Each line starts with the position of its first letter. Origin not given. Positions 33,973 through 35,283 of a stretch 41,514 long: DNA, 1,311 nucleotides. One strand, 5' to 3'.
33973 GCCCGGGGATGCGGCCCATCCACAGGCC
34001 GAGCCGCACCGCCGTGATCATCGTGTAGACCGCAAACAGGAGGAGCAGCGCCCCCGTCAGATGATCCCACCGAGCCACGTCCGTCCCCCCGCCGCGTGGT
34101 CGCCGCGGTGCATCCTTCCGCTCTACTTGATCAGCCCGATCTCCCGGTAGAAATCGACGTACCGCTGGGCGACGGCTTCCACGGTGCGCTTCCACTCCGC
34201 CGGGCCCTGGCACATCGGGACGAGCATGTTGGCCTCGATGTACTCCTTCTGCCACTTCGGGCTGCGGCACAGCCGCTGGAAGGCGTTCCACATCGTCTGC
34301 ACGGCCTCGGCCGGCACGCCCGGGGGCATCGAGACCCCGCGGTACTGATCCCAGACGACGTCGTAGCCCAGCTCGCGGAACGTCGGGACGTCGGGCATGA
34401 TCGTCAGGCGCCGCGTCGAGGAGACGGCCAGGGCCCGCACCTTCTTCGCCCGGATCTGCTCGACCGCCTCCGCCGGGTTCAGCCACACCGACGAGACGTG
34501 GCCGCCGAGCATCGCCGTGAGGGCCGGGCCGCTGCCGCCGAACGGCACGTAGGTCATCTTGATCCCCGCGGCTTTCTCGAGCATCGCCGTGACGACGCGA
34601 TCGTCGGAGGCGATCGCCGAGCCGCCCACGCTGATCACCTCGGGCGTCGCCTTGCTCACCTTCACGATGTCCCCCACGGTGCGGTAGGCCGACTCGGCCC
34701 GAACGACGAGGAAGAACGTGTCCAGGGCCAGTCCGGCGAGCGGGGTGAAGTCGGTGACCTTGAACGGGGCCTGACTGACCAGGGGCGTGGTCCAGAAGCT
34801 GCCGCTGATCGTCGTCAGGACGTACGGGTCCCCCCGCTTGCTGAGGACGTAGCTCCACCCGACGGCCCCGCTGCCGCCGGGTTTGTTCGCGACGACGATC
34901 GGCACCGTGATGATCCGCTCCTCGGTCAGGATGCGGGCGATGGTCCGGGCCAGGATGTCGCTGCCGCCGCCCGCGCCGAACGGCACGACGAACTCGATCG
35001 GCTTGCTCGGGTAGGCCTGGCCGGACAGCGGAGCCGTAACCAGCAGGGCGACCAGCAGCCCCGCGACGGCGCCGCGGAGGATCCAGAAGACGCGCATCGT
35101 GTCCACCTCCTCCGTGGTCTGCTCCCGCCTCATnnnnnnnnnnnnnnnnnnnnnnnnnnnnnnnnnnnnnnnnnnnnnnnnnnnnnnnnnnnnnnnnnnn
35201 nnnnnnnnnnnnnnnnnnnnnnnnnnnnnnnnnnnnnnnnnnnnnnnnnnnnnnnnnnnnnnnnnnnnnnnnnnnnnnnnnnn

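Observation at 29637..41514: Twelve-gene co-directional array of three 'M29/NicX-like enzyme + carboxylate importer' modules headed by a GntR regulator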

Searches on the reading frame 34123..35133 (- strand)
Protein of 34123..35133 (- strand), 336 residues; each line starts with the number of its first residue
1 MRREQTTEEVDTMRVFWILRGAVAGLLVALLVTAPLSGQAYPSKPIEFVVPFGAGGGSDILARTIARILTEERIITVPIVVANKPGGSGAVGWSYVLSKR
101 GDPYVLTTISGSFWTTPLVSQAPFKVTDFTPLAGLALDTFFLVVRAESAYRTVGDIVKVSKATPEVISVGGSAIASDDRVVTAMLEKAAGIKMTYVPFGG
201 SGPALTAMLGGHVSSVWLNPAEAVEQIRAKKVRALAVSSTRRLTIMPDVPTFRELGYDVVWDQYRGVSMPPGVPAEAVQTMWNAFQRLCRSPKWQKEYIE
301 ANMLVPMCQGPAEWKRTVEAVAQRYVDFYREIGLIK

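Call 4: search_protein_families(library=pfam, proteins=[window:34123-35133:-], max_evalue=0.01)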
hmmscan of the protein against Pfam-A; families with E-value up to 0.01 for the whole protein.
window:34123-35133:- (336 aa): 2 families
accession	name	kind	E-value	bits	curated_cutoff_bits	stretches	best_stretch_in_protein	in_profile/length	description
PF03401.19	TctC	-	2.7e-37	129.2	27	1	72-303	10-244/274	Tripartite tricarboxylate transporter family receptor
PF12974.12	Phosphonate-bd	-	0.00065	19.6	27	0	182-239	20-77/242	ABC transporter, phosphonate, periplasmic substrate-binding protein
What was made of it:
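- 34123..35133 (-): TctC_a: TTT substrate-binding protein. The start is ATG 35133 (ATGA overlap) or, more likely, ATG 35097, which has a strong Shine-Dalgarno sequence. PF03401 129 bits (call 4).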

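Call 7: search_protein_families(library=ncbifam, proteins=[window:34123-35133:-], max_evalue=0.01)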
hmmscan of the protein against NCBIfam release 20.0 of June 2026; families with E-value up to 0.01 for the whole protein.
window:34123-35133:- (336 aa): 0 families

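Call 61: search_solved_structures(query=window:34123-35097:-, max_evalue=0.00001)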
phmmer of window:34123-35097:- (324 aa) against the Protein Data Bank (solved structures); distinct sequences matched with E-value up to 0.00001: 11.
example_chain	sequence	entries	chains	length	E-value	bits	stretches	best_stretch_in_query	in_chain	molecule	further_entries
25hk_A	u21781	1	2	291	3e-46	161.3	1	28-283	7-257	Tripartite tricarboxylate transporter substrate binding protein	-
4x9t_A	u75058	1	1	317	1.3e-41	146.1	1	28-283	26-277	Uncharacterized protein UPF0065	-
2qpq_A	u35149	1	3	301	8.9e-39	136.8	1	29-322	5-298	protein Bug27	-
2f5x_A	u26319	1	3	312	8e-33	117.2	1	26-321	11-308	BugD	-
2dvz_A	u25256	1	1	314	4.1e-31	111.6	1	25-304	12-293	Putative exported protein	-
7ndr_A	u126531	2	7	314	1.4e-29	106.6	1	31-301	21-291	Tripartite tricarboxylate transporter substrate binding protein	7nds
8hka_A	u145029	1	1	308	2.3e-24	89.5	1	33-306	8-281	Periplasmic terephthalate binding protein (TBP)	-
8hkb_A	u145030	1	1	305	2.6e-24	89.3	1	33-306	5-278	Periplasmic terephthalate binding protein (TBP)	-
8hk9_D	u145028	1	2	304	3.8e-24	88.7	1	33-306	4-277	Periplasmic terephthalate binding protein (TBP)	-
5oei_A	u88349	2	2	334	1.5e-22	83.5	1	28-312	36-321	Uncharacterized protein family UPF0065:Tat pathway signal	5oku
6hke_A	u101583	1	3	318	9.3e-20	74.3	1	29-295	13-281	Possible TctC subunit of the Tripartite Tricarboxylate Transport(TTT) Family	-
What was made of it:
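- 34123..35133 (-): Solved relatives (call 61).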
